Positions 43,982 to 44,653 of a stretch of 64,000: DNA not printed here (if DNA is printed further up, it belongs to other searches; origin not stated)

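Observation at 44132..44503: Extra 123-aa gene between fliF and fliG resembling a FliG N-domain fused to a FliF C-terminal tail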

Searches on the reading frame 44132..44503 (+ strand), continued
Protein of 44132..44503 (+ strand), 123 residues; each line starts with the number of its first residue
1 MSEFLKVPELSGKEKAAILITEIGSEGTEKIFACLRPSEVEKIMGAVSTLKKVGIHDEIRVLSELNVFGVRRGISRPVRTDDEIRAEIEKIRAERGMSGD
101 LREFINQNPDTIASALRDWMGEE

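Call 38: predict_structure(alignment_id=A3)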
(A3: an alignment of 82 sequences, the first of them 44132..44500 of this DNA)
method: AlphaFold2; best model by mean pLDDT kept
length: 123 residues; sequences in the alignment: 82
mean_pLDDT: 86.1   pTM: 0.60
mean pLDDT of the five models: 86.1, 85.6, 84.7, 82.6, 82.3
residues with pLDDT >= 90: 67; 70-90: 40; 50-70: 15; < 50: 1
segments of 3 or more residues with pLDDT < 50: none
pLDDT, mean of each block of 10 residues (from residue 1): 74 96 95 97 96 93 95 90 81 68 73 82 59
secondary structure, 60 per line:
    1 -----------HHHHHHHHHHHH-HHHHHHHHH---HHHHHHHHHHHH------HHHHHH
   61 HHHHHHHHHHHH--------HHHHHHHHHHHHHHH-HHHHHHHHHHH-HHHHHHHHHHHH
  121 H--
elements in order: H12-23 H25-33 H37-48 H55-72 H81-95 H97-107 H109-121

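Call 41: fold_search(model_id=the predicted structure, library=pdb)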
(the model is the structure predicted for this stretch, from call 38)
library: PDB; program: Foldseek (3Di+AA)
matches with E <= 10: 86; with E <= 0.001: 0
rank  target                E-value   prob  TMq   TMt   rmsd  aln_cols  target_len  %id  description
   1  8wiw_3                1.4e-03  1.00  0.50  0.20  16.4       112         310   22  Cryo-EM structure of the flagellar C ring in the CW state (released 2024-09-04)
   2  5tdy_D                4.0e-03  1.00  0.48  0.66   9.1       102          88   17  Structure of cofolded FliFc:FliGn complex from Thermotoga maritima (released 2017-01-25)
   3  5tdy_B                5.5e-03  1.00  0.49  0.61   6.7        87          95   17  Structure of cofolded FliFc:FliGn complex from Thermotoga maritima (released 2017-01-25)
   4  5wuj_B                8.5e-03  1.00  0.48  0.55   9.5       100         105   22  Crystal structure of FliF-FliG complex from H. pylori (released 2017-12-20)
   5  8umd_B                1.2e-02  1.00  0.51  0.19  12.8       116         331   20  Cryo-EM structure of a single subunit of a Counterclockwise-locked form of the Salmonella enterica Typhimurium flagell (released 2024-01-24)
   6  8umx_B                1.4e-02  1.00  0.50  0.20  14.5       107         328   24  Cryo-EM structure of a single subunit of a Clockwise-locked form of the Salmonella enterica Typhimurium flagellar C-ri (released 2024-01-24)
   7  8vib_G                1.5e-02  1.00  0.48  0.20  14.1       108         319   24  CW Flagellar Switch Complex - FliF, FliG, FliM, and FliN forming single subunit of the C-ring from Salmonella (released 2024-02-28)
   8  8wo5_B5               4.0e-02  1.00  0.49  0.20  12.8       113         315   19  Cryo-EM structure of the intact flagellar motor-hook complex in the CCW state (released 2024-09-04)
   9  9n49_G                5.8e-02  0.99  0.38  0.16  13.3        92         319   21  C-ring - single subunit of the 34-mer CCW flagellar switch complex - FliF, FliG, FliM, and FliN from Salmonella (released 2025-03-12)
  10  3hjl                  1.6e+00  0.35  0.38  0.16   9.3       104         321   13  The structure of full-length FliG from Aquifex aeolicus (released 2010-08-04)
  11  8f2r_J                1.6e+00  0.10  0.23  0.16  16.7       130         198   15  Human CCC complex (released 2023-05-24)
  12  4qrm_D                2.0e+00  0.82  0.40  0.62   2.0        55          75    9  crystal structure of a binary complex of FliM-FliG middle domains from T.maritima (released 2015-06-10)
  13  3usy_B                2.2e+00  0.35  0.45  0.26  10.8       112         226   13  Crystal structure of Flig (residue 116-343) from H. Pylori (released 2011-12-14)
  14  9gmb_E                2.3e+00  0.06  0.15  0.10  16.1       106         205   14  MukEF in complex with the phage protein gp5.9 (released 2025-03-26)
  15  1lkv                  2.5e+00  0.16  0.32  0.20  13.7       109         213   16  Crystal Structure of the Middle and C-terminal Domains of the Flagellar Rotor Protein FliG (released 2002-07-10)
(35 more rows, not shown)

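Call 43: find_encoding_contigs(protein=P0126, flank=4000, max_places=3)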
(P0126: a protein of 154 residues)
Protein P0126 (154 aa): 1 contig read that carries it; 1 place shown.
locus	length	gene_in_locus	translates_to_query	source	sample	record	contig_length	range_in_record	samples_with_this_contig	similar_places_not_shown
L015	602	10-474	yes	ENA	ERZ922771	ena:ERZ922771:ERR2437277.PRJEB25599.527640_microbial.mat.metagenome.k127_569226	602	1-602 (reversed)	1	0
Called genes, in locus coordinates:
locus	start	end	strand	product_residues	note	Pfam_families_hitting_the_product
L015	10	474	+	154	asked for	PF14842:FliG_N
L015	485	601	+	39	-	?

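Call 47: list_cluster_members(proteins=[P0001, P0020, P0022, P0024, P0026, P0027, P0029, P0030, P0035, P0044])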
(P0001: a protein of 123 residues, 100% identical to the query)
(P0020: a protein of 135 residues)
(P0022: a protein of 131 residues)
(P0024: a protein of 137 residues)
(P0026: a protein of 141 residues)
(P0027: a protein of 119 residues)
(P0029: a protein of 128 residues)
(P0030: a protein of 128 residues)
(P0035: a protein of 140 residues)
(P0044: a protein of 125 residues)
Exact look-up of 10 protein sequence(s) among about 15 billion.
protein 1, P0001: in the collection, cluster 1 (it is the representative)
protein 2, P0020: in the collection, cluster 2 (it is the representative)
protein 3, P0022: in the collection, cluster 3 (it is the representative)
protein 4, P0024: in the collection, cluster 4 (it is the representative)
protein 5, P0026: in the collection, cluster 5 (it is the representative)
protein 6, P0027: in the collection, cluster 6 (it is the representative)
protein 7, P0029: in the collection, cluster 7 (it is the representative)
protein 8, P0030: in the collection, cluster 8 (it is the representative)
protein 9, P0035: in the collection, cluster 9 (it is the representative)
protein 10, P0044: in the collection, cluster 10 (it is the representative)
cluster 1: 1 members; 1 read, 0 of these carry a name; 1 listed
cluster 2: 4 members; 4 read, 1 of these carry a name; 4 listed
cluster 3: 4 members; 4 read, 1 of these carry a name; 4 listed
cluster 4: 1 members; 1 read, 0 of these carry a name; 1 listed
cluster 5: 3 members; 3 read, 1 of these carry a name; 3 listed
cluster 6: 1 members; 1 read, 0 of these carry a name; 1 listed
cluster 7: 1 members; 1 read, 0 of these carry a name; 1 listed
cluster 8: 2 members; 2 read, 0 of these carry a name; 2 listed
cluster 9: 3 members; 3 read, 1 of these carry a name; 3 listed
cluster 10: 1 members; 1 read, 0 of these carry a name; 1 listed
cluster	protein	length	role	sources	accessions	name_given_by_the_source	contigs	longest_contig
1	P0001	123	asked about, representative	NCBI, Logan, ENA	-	-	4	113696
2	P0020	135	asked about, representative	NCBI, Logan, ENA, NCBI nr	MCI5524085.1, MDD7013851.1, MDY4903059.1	MAG: hypothetical protein SO116_09360 [Treponema sp.] | hypothetical protein [Spirochaetia bacterium]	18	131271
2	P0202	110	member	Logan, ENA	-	-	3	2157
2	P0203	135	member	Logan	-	-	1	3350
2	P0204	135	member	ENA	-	-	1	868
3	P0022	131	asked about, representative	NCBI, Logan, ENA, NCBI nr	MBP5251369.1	MAG: hypothetical protein J6Z17_03030 [Treponema sp.] | hypothetical protein [Treponema sp.]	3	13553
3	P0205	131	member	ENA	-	-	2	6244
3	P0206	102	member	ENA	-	-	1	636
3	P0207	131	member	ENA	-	-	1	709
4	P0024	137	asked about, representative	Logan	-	-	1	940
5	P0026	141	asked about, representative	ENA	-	-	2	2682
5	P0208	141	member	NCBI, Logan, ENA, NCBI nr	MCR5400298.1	MAG: hypothetical protein K6E78_01730 [Treponema sp.] | hypothetical protein [Treponema sp.]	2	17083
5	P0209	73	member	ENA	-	-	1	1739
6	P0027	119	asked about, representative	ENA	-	-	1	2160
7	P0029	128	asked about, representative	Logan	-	-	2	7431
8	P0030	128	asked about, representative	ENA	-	-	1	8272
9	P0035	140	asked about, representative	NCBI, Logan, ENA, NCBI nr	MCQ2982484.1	MAG: hypothetical protein MJ178_07000 [Treponemataceae bacterium] | hypothetical protein [Treponemataceae bacterium]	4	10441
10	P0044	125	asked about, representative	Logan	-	-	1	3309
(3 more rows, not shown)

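Call 48: find_homologous_proteins(query=A3, max_evalue=0.000001)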
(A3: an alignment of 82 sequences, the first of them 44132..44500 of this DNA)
Query A3 (82 sequences) (123 aa, profile of the alignment): 24 proteins with E <= 0.000001 among 2138 candidates.
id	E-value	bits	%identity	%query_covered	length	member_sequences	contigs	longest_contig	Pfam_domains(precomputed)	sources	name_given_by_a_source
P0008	1.3e-32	131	62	100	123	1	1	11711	PF14842.12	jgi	-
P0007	2.5e-31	127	64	100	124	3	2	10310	PF14842.12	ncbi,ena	-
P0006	2.5e-31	127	65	100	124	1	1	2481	PF14842.12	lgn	-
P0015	2.9e-31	127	62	100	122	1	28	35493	PF14842.12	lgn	-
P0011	3.3e-31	126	61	100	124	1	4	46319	PF14842.12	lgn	-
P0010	3.9e-31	126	62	100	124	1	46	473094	PF14842.12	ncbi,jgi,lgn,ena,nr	ncbi:MAG: hypothetical protein IJ717_13490 [Treponema sp.]|nr:hypothetical protein [Treponema sp.] M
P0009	4.0e-31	126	62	100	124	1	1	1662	PF14842.12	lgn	-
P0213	7.5e-31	125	31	99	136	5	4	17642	-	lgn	-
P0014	2.0e-30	124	60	100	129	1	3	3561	PF14842.12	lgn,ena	-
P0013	2.5e-30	124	61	100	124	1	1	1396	PF14842.12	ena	-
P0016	2.1e-29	121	56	100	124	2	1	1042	PF14842.12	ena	-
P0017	2.3e-29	120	59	100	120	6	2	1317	PF14842.12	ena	-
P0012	9.5e-29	118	63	100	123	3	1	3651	PF14842.12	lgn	-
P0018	1.3e-28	118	58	100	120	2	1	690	PF14842.12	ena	-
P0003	1.7e-28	118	76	100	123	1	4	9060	PF14842.12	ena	-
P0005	2.8e-27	114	74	100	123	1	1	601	PF14842.12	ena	-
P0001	8.7e-27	112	100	100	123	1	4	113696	PF14842.12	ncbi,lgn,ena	-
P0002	2.3e-26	111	78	100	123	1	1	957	PF14842.12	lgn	-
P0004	7.4e-25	106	72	100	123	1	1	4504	PF14842.12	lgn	-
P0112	3.0e-24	104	29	100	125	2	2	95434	PF14842.12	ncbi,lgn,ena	-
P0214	1.3e-21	95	30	98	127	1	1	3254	PF14842.12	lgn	-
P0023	1.3e-21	95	31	98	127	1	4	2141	PF14842.12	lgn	-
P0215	2.5e-20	91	24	95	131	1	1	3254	PF14842.12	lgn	-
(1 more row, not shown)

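Call 50: find_encoding_contigs(protein=P0214, flank=3500, max_places=1)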
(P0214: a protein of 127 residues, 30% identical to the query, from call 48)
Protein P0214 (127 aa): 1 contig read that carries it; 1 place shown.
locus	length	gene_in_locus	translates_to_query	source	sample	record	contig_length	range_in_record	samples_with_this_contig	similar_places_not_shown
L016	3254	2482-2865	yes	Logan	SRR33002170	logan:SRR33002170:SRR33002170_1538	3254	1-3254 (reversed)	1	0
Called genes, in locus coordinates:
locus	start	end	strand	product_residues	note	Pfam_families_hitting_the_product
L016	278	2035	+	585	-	PF01514:YscJ_FliF, PF08345:YscJ_FliF_C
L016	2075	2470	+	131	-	PF14842:FliG_N (faint)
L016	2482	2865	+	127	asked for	PF14842:FliG_N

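Call 51: find_encoding_contigs(protein=P0112, flank=4000, max_places=1)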
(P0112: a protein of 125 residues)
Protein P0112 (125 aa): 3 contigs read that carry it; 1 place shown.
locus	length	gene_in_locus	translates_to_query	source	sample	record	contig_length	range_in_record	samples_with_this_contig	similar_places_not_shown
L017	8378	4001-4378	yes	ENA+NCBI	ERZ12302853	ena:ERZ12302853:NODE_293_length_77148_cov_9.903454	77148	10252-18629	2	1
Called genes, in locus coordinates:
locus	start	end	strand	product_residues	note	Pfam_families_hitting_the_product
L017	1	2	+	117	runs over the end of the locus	PF02049:FliE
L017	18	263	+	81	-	-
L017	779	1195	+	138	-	-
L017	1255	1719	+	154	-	PF00460:Flg_bb_rod (weak), PF06429:Flg_bbr_C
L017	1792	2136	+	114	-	PF02049:FliE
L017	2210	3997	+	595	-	PF01514:YscJ_FliF, PF08345:YscJ_FliF_C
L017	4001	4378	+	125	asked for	PF14842:FliG_N (weak)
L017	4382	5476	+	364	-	PF03448:MgtE_N (faint), PF14842:FliG_N, PF14841:FliG_M, PF14842:FliG_N, PF01706:FliG_C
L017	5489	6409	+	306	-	PF01991:vATP-synt_E, PF02108:FliH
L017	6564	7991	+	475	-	PF02874:ATP-synt_ab_N, PF00006:ATP-synt_ab, PF18269:T3SS_ATPase_C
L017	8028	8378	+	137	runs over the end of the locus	PF02050:FliJ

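Call 63: find_encoding_contigs(protein=P0001, flank=500, max_places=4)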
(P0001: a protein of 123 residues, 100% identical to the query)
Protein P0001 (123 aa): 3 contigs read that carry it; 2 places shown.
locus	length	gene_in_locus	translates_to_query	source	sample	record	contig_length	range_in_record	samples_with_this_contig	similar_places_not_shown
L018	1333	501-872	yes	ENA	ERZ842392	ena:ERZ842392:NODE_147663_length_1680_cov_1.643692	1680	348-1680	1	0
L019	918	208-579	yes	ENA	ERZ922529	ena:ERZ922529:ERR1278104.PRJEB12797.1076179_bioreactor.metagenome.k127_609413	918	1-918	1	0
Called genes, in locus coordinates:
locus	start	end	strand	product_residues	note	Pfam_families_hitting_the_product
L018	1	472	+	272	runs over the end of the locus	?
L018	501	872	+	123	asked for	PF14842:FliG_N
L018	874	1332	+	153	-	?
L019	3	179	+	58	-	?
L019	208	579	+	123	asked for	PF14842:FliG_N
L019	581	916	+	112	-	?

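Call 72: list_cluster_members(proteins=[P0028, P0031, P0032, P0036, P0037, P0041, P0043, P0048, P0054, P0067])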
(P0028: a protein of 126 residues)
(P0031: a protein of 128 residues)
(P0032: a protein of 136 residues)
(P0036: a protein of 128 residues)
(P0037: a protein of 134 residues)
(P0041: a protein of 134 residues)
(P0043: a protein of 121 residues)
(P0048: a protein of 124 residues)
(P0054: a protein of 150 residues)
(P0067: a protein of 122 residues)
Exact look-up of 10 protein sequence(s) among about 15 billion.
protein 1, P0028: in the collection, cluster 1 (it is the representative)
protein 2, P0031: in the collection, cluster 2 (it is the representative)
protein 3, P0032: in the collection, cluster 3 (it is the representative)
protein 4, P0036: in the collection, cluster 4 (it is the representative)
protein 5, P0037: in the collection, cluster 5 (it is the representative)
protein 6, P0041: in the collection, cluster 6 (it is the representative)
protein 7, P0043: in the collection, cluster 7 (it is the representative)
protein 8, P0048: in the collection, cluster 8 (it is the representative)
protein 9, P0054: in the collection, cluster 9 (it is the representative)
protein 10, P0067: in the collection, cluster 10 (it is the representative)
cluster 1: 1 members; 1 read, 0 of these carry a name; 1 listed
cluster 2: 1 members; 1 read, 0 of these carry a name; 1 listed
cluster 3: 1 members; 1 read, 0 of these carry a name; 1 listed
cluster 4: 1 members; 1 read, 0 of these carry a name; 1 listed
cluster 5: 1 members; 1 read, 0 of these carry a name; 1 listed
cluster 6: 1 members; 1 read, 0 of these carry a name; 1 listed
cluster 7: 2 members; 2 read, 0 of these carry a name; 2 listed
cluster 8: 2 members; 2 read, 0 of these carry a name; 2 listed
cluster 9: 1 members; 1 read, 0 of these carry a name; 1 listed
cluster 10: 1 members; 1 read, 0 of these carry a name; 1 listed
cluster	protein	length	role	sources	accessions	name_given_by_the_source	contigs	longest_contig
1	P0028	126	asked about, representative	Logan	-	-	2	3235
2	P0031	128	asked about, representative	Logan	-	-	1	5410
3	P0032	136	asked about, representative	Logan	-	-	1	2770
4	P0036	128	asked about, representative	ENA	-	-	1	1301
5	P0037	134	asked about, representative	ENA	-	-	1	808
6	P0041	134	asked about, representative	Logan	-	-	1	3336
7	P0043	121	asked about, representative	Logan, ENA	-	-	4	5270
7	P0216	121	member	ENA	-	-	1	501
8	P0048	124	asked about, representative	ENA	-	-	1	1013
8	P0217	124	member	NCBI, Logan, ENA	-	-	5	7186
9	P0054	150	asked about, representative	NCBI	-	-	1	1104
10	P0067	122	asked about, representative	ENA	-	-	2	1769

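Call 75: find_encoding_contigs(protein=P0213, flank=3500, max_places=1)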
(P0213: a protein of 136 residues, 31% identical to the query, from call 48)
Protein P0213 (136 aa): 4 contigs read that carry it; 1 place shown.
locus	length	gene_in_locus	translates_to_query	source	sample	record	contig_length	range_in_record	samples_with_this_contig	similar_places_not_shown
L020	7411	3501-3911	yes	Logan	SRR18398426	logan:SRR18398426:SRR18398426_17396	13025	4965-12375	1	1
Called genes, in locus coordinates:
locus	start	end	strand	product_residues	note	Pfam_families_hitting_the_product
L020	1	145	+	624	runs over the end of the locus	-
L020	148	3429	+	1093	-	PF00270:DEAD (faint), PF04851:ResIII, PF00271:Helicase_C (weak)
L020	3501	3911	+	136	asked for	-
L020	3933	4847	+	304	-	-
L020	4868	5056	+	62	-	-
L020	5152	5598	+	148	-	PF01863:YgjP-like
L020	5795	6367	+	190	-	PF00753:Lactamase_B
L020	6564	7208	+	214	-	PF00132:Hexapep, PF14602:Hexapep_2 (weak)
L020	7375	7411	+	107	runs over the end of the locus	PF20040:DUF6442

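Call 76: find_encoding_contigs(protein=P0035, flank=3500, max_places=1)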
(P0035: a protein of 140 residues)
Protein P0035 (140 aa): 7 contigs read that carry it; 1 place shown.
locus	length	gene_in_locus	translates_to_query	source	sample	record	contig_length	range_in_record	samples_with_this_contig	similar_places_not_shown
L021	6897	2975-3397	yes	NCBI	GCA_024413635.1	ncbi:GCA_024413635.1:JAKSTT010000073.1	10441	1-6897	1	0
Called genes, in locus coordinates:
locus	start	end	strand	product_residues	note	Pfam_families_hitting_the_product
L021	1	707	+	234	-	PF02687:FtsX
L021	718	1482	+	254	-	PF17131:TP_0789-like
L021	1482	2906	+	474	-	-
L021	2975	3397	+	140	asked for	PF14842:FliG_N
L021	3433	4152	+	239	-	PF12695:Abhydrolase_5, PF20408:Abhydrolase_11 (weak), PF12146:Hydrolase_4 (weak), PF00561:Abhydrolase_1 (weak)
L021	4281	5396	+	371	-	-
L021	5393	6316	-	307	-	PF03547:Mem_trans (weak)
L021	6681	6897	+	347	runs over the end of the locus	PF03193:RsgA_GTPase, PF00350:Dynamin_N (faint), PF00005:ABC_tran, PF00735:Septin (weak), PF01926:MMR_HSR1, PF04548:AIG1 (weak)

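Call 82: search_protein_families(library=pfam, alignment_id=A3, max_evalue=0.01)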
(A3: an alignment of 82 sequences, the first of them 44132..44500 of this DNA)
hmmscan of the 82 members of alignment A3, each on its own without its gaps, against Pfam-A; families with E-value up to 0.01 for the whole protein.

A. member 1, window:44132-44500:+ (123 aa): 1 family
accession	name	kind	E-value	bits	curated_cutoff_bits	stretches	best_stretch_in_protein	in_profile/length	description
PF14842.11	FliG_N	-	4.1e-10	40.6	25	1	9-64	1-56/104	FliG N-terminal domain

B. families by the number of members that match (of 82 scanned): 12 families
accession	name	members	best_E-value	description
PF14842.11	FliG_N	77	1.1e-11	FliG N-terminal domain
PF13646.12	HEAT_2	2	0.00052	HEAT repeats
PF21763.2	DHH_CID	2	0.002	DHH-CID domain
PF00620.32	RhoGAP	1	0.0026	RhoGAP domain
PF10046.14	BLOC1_2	1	0.0041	Biogenesis of lysosome-related organelles complex-1 subunit 2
PF23854.1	DUF7217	1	0.0044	Domain of unknown function (DUF7217)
PF15914.10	FAM193_C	1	0.0047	FAM193 family C-terminal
PF08820.15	DUF1803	1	0.0055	Domain of unknown function (DUF1803)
PF20379.3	DUF6674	1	0.0074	Family of unknown function (DUF6674)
PF12687.12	DUF3801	1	0.0087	Protein of unknown function (DUF3801)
PF02334.22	RTP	1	0.0092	Replication terminator protein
PF24185.1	DUF7413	1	0.0094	Domain of unknown function (DUF7413)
